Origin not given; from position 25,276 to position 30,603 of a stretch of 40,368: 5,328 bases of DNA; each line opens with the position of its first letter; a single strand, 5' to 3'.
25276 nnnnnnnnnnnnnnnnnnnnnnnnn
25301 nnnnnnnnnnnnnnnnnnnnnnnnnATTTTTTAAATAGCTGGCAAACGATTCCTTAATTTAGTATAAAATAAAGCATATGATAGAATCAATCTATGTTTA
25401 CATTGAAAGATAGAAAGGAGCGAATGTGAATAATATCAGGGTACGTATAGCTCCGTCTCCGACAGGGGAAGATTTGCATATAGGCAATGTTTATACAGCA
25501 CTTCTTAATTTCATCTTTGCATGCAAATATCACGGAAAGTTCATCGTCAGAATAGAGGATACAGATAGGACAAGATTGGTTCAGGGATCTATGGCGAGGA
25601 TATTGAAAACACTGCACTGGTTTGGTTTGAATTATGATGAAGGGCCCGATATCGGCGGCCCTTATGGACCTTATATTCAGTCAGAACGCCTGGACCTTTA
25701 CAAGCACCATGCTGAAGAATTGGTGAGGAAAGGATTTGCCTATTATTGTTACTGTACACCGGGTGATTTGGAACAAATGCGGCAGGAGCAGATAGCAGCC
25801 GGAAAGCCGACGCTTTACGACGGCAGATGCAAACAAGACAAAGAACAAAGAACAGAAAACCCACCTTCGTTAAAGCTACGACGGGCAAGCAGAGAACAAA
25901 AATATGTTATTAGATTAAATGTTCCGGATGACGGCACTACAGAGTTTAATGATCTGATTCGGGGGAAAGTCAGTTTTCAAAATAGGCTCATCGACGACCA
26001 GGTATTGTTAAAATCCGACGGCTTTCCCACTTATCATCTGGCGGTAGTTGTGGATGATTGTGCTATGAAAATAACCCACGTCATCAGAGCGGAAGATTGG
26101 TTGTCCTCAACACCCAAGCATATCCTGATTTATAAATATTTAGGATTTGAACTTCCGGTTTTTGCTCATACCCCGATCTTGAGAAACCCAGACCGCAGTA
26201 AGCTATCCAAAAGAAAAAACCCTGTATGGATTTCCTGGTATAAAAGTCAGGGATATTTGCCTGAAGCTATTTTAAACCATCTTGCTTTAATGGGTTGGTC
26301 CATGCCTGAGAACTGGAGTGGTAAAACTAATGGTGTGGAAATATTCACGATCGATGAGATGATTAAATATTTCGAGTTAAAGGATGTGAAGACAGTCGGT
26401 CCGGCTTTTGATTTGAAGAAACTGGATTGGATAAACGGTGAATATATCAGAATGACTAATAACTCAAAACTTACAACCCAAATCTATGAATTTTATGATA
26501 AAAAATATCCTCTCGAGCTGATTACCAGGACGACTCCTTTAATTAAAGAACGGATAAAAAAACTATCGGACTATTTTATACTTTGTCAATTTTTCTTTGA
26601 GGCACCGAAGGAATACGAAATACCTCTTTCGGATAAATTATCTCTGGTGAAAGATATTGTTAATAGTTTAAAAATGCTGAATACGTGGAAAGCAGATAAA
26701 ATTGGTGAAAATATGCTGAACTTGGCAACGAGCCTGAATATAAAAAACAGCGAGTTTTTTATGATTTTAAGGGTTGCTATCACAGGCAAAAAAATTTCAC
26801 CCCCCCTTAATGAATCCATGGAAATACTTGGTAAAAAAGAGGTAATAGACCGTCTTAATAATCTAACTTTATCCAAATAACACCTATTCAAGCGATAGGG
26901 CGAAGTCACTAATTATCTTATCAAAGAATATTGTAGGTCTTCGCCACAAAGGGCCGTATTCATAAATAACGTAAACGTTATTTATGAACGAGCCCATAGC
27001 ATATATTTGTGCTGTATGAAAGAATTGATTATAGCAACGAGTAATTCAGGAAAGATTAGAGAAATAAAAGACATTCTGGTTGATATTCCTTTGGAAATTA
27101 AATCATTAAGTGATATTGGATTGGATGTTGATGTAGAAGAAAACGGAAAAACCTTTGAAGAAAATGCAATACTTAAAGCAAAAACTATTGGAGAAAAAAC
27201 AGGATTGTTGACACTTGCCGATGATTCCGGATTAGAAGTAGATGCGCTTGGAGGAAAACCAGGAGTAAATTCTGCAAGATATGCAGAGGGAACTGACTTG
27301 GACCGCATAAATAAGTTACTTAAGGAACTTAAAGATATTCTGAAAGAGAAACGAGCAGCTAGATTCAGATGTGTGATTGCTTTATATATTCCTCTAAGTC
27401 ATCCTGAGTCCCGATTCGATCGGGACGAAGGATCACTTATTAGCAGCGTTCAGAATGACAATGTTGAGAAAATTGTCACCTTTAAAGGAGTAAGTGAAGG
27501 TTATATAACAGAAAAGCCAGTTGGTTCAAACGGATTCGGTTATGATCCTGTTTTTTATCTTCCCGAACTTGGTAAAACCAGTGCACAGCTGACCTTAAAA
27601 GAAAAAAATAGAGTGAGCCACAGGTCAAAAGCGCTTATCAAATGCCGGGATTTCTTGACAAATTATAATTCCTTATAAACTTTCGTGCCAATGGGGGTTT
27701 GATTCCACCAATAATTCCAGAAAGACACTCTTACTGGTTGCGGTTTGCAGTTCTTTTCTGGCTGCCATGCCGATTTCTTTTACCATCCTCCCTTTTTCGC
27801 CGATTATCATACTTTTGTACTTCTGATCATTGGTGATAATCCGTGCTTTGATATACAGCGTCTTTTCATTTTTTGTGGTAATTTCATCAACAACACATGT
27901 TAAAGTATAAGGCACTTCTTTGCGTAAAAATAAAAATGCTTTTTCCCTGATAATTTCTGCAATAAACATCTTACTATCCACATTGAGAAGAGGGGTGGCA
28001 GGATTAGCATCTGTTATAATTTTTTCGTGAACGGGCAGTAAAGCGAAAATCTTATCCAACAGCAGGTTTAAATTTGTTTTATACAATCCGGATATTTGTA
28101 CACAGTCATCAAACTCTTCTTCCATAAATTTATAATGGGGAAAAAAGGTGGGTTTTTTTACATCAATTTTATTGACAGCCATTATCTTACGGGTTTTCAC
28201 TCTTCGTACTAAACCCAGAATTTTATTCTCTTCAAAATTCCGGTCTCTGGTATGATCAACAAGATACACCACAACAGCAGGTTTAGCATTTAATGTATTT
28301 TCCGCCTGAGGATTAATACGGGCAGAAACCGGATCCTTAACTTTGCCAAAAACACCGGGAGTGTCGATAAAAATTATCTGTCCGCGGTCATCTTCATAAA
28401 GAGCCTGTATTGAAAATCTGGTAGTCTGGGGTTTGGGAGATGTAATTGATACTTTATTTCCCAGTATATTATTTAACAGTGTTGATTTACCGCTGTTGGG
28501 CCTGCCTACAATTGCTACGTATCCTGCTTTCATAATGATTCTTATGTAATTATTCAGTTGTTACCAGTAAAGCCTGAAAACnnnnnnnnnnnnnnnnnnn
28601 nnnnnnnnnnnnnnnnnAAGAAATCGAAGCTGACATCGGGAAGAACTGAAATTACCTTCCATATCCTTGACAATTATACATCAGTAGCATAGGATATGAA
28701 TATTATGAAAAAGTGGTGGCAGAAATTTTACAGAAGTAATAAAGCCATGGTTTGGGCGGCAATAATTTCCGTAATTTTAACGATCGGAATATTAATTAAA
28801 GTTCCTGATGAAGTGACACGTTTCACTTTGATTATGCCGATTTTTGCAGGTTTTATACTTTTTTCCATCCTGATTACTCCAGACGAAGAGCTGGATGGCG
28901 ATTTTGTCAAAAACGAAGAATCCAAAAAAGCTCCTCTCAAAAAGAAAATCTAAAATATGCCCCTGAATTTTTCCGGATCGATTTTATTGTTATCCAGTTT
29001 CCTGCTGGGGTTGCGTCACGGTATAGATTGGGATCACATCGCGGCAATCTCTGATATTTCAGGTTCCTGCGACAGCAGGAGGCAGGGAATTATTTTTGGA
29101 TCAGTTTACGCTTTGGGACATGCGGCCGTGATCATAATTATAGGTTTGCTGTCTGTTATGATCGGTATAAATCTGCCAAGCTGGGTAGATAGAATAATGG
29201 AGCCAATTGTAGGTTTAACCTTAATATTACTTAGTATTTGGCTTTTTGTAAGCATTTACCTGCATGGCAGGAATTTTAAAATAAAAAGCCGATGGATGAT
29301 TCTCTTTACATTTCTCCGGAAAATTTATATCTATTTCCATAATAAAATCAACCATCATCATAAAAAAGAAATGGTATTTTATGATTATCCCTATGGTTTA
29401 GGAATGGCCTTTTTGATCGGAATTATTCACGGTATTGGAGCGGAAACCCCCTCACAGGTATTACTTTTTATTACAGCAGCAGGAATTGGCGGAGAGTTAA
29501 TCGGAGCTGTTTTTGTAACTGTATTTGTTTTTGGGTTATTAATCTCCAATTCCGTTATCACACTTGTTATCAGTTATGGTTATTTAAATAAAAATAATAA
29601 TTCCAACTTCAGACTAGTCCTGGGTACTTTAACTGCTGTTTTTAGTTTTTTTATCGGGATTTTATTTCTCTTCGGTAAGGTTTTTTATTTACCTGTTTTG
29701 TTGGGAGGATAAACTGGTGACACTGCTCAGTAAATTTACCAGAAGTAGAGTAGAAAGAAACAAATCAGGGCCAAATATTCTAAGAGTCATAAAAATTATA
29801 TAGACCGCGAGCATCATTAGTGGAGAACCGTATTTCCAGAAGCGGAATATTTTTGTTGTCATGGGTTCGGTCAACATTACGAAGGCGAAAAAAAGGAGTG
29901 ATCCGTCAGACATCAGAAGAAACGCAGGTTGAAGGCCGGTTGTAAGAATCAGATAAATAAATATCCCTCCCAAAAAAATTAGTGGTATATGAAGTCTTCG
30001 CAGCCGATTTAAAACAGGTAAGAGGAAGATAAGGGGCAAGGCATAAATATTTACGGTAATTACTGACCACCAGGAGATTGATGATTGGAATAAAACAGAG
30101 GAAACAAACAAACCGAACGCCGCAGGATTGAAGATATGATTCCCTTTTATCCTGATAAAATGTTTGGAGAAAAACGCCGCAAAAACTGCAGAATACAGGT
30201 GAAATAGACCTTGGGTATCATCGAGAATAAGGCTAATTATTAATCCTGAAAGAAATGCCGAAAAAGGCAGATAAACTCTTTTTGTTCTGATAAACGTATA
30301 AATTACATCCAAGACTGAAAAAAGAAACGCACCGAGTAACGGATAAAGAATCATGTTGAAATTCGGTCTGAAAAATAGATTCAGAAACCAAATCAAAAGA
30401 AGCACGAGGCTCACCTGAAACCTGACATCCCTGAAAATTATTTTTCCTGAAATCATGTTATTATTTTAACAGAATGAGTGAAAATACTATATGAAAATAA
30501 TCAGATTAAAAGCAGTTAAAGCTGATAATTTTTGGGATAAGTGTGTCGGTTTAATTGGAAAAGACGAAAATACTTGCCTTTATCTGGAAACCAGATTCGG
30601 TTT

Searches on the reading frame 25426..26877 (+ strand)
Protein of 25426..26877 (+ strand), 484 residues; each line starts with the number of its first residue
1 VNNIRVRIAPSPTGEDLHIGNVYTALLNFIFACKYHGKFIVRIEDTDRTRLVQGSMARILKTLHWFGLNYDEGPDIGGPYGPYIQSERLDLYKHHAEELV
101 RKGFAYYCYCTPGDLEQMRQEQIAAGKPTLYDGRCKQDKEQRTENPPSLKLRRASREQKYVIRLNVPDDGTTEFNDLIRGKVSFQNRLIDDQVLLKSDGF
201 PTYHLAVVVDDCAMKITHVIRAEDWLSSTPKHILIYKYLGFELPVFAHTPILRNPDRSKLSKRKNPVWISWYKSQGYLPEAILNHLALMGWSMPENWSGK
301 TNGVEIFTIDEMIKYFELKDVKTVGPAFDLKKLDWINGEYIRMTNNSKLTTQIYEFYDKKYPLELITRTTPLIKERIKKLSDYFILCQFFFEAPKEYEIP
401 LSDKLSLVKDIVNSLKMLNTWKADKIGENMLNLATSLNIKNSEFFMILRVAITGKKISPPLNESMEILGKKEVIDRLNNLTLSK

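Call 26: search_protein_families(library=pfam, proteins=[window:25426-26877:+], max_evalue=0.00001)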
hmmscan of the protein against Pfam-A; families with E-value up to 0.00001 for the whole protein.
window:25426-26877:+ (484 aa): 2 families
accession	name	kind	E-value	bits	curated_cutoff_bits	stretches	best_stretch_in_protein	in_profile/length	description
PF00749.27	tRNA-synt_1c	-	6.4e-97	324.7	23.4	1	4-335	2-314/314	tRNA synthetases class I (E and Q), catalytic domain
PF19269.4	Anticodon_2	-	4.2e-25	89.2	23.6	1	364-479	14-139/141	Anticodon binding domain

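Call 30: find_related_loci(query=window:25426-26877:+, collection=genome_contigs, flank=1000)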
Query window:25426-26877:+ (484 aa) in genome_contigs; peptide patterns used: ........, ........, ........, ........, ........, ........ (x = any residue, [..] = any of these).
174 stretches matched a pattern; 19 encode a relative of the query (tblastn E <= 1e-3); 19 distinct loci.
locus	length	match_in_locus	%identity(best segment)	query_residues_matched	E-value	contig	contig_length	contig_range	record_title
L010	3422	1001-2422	77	1-484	0e+0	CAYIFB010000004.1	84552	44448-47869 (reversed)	MAG TPA_asm: uncultured Gammaproteobacteria bacterium isolate ERP119705_co19_135 genome assembly, contig: NODE_106_lengt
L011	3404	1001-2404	65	1-481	0e+0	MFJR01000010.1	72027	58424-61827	MAG: Candidatus Gottesmanbacteria bacterium RIFCSPLOWO2_01_FULL_39_12b rifcsplowo2_01_scaffold_4136, whole genome shotgu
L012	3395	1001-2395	66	1-480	0e+0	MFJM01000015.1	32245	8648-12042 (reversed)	MAG: Candidatus Gottesmanbacteria bacterium RIFCSPHIGHO2_02_FULL_39_14 rifcsphigho2_02_scaffold_1777, whole genome shotg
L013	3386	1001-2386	56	4-481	3e-178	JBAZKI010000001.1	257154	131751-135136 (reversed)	MAG: Patescibacteria group bacterium isolate SO_2017_LW4_14 scaffold_128_c1_LW137-91_2017, whole genome shotgun sequence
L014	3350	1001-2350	59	3-477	1e-176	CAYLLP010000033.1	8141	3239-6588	MAG TPA_asm: uncultured Gammaproteobacteria bacterium isolate SRP136066_co1_422 genome assembly, contig: NODE_13180_leng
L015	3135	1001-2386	56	4-479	4e-176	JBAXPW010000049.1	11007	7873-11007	MAG: Candidatus Roizmanbacteria bacterium isolate ELA541 MAG541_49, whole genome shotgun sequence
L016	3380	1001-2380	54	4-480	2e-172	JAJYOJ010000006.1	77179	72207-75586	MAG: bacterium isolate DBS2-5.bin32 NODE_176_length_77179_cov_6.476574, whole genome shotgun sequence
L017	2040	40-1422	55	4-480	7e-180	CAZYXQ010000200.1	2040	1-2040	MAG TPA_asm: uncultured Gammaproteobacteria bacterium isolate binchicken_co22_138 genome assembly, contig: NODE_51479_le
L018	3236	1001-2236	49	4-481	2e-140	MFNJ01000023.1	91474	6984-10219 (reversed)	MAG: Candidatus Levybacteria bacterium RIFCSPHIGHO2_01_FULL_36_15 rifcsphigho2_01_scaffold_289, whole genome shotgun seq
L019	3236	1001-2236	48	5-480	6e-134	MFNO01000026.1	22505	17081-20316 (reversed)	MAG: Candidatus Levybacteria bacterium RIFCSPHIGHO2_01_FULL_38_26 rifcsphigho2_01_scaffold_4451, whole genome shotgun se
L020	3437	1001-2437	43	1-478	2e-132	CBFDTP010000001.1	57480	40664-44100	MAG TPA_asm: uncultured Dehalococcoidia bacterium isolate SRR6823440_metabat2_48 genome assembly, contig: ERZ650341.144,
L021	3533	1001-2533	42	4-478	2e-120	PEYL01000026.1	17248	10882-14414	MAG: Candidatus Portnoybacteria bacterium CG08_land_8_20_14_0_20_40_83 CG08_land_8_20_14_0.20_scaffold_4676_c, whole gen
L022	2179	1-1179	45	21-477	3e-118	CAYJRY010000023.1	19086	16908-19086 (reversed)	MAG TPA_asm: uncultured Gammaproteobacteria bacterium isolate ERP125453_co1_466 genome assembly, contig: NODE_2851_lengt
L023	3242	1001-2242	45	1-479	1e-125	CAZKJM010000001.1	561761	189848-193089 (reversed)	MAG TPA_asm: uncultured Gammaproteobacteria bacterium isolate binchicken_co20_415 genome assembly, contig: NODE_8_length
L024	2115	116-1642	42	4-478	9e-122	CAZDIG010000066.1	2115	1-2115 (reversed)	MAG TPA_asm: uncultured Candidatus Saccharibacteria bacterium isolate binchicken_co387_66 genome assembly, contig: NODE_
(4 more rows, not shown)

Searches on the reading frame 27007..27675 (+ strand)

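Call 26: search_protein_families(library=pfam, proteins=[window:27007-27675:+], max_evalue=0.00001)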
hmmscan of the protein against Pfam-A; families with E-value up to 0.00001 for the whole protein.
window:27007-27675:+ (223 aa): 1 family
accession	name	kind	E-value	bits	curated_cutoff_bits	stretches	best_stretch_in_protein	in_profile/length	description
PF01725.21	Ham1p_like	-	2.6e-60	203.9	22.5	1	7-215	1-185/186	Ham1 family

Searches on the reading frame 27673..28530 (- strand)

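Call 26: search_protein_families(library=pfam, proteins=[window:27673-28530:-], max_evalue=0.00001)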
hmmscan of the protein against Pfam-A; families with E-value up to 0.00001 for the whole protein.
window:27673-28530:- (285 aa): 6 families
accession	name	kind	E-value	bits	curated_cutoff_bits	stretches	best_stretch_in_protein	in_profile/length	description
PF01926.29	MMR_HSR1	-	8e-21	74.7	21.9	1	5-121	2-113/113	50S ribosome-binding GTPase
PF02421.24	FeoB_N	-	1e-09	38.5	27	1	5-140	3-134/156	Ferrous iron transport protein B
PF00350.29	Dynamin_N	-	6.2e-09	36.5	27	1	5-40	1-36/168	Dynamin family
PF07650.23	KH_2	-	1.4e-08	34.9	22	1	216-274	9-71/78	KH domain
PF00009.33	GTP_EFTU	-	4.6e-07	30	26.5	0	5-166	6-187/188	Elongation factor Tu GTP binding domain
PF04548.22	AIG1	-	7.3e-07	29.2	27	1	6-117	4-116/212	AIG1 family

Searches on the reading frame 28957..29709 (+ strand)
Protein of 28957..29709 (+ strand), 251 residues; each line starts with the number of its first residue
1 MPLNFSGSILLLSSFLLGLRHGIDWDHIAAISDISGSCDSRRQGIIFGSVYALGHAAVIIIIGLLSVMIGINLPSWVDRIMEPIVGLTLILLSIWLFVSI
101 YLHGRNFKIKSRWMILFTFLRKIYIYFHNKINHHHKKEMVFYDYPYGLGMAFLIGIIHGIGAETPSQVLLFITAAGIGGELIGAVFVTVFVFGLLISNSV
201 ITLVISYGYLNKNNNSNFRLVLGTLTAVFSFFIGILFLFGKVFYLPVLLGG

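Call 26: search_protein_families(library=pfam, proteins=[window:28957-29709:+], max_evalue=0.00001)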
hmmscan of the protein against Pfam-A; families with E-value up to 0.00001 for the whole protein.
window:28957-29709:+ (251 aa): 1 family
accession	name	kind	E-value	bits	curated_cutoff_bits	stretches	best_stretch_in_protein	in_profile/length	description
PF03824.22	NicO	-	1.4e-06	28.3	27.7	1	10-94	4-87/287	High-affinity nickel-transport protein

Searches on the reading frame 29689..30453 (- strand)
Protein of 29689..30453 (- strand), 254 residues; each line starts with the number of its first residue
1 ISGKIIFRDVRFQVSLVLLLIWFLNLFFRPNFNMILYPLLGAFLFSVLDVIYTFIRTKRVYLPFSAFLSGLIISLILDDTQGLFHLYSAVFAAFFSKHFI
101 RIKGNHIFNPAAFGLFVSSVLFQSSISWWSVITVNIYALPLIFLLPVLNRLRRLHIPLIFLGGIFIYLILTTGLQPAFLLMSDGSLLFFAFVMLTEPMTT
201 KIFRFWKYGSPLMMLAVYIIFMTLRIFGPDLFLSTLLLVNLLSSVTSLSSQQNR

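Call 26: search_protein_families(library=pfam, proteins=[window:29689-30453:-], max_evalue=0.00001)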
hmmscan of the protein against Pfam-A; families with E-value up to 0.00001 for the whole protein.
window:29689-30453:- (254 aa): 1 family
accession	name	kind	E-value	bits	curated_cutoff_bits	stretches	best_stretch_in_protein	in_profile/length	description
PF03116.20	NQR2_RnfD_RnfE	-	9.7e-09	35.4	27.7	1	8-130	15-137/296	NQR2, RnfD, RnfE family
